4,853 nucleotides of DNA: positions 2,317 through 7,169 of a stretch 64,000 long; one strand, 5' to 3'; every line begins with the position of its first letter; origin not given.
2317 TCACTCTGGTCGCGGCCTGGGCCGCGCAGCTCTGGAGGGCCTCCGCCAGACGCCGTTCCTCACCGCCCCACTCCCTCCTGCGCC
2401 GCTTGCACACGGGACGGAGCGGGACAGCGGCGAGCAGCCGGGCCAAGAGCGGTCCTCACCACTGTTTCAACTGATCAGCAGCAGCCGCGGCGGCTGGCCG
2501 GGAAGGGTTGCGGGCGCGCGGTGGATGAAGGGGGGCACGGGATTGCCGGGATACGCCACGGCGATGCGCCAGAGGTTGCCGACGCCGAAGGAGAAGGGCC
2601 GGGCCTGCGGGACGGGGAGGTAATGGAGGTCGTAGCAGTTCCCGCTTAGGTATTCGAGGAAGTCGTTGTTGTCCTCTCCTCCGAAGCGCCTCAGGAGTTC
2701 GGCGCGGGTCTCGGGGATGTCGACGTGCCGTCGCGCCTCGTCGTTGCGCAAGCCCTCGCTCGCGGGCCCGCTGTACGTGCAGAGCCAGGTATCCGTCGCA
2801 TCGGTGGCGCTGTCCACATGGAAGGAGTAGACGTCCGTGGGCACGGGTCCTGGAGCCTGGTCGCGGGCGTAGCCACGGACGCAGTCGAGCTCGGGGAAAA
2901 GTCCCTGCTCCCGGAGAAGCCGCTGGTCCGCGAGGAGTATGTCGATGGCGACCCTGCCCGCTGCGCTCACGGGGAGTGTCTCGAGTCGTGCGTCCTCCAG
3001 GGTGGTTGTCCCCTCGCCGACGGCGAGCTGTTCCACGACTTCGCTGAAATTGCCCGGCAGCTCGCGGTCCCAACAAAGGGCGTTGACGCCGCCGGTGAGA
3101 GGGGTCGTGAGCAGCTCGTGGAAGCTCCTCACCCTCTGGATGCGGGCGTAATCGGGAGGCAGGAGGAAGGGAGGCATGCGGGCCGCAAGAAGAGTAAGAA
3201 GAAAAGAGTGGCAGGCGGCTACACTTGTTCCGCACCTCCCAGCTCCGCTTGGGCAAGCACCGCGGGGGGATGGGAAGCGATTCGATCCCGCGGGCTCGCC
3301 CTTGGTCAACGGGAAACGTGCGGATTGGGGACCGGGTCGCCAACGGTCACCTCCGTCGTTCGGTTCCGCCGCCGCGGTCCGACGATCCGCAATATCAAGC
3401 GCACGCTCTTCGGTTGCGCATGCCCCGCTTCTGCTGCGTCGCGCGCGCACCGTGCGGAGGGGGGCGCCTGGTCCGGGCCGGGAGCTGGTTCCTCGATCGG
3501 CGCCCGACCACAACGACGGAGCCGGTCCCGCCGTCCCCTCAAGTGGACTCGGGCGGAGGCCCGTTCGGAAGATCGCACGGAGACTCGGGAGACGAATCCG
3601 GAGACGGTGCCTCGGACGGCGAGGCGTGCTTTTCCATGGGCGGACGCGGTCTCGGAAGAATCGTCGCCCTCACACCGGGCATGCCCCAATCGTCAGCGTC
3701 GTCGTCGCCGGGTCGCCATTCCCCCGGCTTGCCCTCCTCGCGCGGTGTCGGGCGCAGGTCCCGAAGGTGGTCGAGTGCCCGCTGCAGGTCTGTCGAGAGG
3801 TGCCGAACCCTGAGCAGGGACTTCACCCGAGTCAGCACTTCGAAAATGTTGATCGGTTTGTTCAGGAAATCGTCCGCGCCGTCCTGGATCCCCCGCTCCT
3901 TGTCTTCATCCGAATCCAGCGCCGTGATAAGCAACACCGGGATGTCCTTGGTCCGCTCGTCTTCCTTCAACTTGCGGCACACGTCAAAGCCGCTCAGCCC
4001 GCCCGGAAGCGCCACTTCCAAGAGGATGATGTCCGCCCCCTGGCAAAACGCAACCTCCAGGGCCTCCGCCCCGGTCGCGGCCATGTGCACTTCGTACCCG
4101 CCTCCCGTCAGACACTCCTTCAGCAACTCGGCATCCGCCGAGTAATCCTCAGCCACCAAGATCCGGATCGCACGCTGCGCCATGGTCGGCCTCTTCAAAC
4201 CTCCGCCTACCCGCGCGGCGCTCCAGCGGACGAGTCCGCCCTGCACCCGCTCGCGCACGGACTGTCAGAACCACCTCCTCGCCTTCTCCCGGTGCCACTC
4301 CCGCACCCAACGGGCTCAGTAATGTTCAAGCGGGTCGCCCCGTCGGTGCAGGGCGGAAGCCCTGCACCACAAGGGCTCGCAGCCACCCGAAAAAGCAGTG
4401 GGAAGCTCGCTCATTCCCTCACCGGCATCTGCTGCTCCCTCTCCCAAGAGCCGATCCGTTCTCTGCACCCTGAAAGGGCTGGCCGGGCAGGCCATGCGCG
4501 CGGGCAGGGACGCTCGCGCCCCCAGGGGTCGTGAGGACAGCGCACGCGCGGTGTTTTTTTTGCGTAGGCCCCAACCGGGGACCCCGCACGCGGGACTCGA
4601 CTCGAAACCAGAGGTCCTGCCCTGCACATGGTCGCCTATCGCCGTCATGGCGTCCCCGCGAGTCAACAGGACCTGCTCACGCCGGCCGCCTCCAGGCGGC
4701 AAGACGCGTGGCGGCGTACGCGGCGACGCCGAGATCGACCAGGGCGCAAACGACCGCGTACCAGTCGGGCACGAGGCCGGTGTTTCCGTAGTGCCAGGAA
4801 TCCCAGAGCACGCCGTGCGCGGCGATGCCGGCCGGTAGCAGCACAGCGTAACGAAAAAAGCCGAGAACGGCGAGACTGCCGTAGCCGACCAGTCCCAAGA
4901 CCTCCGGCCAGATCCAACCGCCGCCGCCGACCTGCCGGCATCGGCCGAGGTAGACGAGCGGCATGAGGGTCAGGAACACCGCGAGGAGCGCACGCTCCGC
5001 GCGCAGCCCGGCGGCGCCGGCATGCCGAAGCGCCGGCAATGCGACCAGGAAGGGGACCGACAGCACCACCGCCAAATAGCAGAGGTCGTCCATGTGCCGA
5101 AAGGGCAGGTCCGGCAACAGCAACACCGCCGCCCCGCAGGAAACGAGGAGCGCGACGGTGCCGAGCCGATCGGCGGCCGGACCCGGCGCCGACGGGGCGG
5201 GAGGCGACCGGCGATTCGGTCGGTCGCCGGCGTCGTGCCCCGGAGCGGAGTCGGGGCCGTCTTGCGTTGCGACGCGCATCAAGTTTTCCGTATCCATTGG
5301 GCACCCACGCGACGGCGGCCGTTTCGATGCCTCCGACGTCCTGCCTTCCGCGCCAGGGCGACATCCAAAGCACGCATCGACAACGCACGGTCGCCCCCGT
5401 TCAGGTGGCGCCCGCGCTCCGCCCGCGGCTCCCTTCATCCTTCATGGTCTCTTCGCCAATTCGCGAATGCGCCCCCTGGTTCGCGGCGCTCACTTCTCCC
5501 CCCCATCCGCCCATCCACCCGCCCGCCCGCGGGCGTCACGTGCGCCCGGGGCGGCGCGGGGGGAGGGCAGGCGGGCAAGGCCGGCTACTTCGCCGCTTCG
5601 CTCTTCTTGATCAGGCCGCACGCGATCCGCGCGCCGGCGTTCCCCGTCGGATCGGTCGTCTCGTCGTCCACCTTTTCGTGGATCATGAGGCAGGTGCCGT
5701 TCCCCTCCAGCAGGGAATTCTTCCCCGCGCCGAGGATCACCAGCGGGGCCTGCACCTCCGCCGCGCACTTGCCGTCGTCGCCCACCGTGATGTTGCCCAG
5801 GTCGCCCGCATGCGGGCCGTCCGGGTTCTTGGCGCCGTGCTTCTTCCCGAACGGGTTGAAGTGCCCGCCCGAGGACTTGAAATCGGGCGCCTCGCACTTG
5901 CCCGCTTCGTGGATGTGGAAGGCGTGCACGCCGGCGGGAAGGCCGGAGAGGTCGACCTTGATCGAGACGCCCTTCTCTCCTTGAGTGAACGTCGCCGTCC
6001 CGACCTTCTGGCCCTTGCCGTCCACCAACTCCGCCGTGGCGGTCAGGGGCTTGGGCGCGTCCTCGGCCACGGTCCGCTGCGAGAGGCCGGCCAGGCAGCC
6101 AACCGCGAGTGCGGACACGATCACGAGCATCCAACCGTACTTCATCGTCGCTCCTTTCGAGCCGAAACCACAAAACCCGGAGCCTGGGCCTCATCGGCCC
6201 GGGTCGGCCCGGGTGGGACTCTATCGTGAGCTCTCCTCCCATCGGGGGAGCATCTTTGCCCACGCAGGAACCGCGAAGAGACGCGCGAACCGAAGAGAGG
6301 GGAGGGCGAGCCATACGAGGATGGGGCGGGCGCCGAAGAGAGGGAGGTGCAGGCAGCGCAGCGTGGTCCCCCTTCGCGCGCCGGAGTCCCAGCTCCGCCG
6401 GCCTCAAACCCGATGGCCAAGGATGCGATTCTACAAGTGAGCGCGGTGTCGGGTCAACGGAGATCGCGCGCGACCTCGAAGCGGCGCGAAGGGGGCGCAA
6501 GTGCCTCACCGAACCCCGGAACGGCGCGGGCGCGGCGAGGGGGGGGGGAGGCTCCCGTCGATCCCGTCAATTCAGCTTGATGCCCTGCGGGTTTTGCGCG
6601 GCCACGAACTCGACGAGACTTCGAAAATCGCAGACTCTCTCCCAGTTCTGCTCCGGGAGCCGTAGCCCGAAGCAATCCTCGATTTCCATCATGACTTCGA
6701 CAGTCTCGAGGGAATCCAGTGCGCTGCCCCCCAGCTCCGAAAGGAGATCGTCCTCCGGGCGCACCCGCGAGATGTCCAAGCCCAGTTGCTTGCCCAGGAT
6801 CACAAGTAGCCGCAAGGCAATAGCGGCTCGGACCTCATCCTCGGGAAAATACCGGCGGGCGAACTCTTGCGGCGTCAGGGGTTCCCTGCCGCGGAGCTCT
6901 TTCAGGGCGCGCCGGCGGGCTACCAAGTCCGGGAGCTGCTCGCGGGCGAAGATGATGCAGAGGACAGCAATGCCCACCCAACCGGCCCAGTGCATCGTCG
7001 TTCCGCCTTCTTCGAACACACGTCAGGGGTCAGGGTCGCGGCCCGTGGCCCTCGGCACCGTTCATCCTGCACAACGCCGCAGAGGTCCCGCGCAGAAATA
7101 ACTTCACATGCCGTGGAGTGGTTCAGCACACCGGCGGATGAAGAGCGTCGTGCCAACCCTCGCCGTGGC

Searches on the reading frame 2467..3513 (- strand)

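Call 65: search_protein_families(library=pfam, proteins=[window:2467-3513:-], max_evalue=0.0001)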
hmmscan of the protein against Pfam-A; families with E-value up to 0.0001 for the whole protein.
window:2467-3513:- (348 aa): 1 family
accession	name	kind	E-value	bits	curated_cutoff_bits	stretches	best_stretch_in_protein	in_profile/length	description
PF08856.16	DUF1826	-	3.6e-06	27.5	22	0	230-262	113-142/202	Protein of unknown function (DUF1826)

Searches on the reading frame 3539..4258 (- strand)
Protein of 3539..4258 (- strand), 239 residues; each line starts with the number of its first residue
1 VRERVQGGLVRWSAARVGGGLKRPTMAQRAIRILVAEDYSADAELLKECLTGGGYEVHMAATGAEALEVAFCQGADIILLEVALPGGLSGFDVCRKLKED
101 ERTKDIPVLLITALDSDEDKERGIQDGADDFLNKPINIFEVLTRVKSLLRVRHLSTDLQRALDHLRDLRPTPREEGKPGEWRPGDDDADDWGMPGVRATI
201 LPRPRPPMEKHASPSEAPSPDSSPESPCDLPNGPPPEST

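Call 65: search_protein_families(library=pfam, proteins=[window:3539-4258:-], max_evalue=0.0001)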
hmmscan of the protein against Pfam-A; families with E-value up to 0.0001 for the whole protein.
window:3539-4258:- (239 aa): 1 family
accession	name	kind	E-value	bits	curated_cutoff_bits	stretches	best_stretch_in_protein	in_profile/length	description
PF00072.30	Response_reg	-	4.9e-21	75.4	30.2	1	33-145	1-110/111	Response regulator receiver domain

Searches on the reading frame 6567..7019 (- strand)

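Call 65: search_protein_families(library=pfam, proteins=[window:6567-7019:-], max_evalue=0.0001)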
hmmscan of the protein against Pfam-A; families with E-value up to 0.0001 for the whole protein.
window:6567-7019:- (150 aa): 1 family
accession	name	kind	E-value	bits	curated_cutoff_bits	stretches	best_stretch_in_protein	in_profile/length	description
PF00550.31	PP-binding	-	2.2e-06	28.2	20.8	1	71-123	3-51/67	Phosphopantetheine attachment site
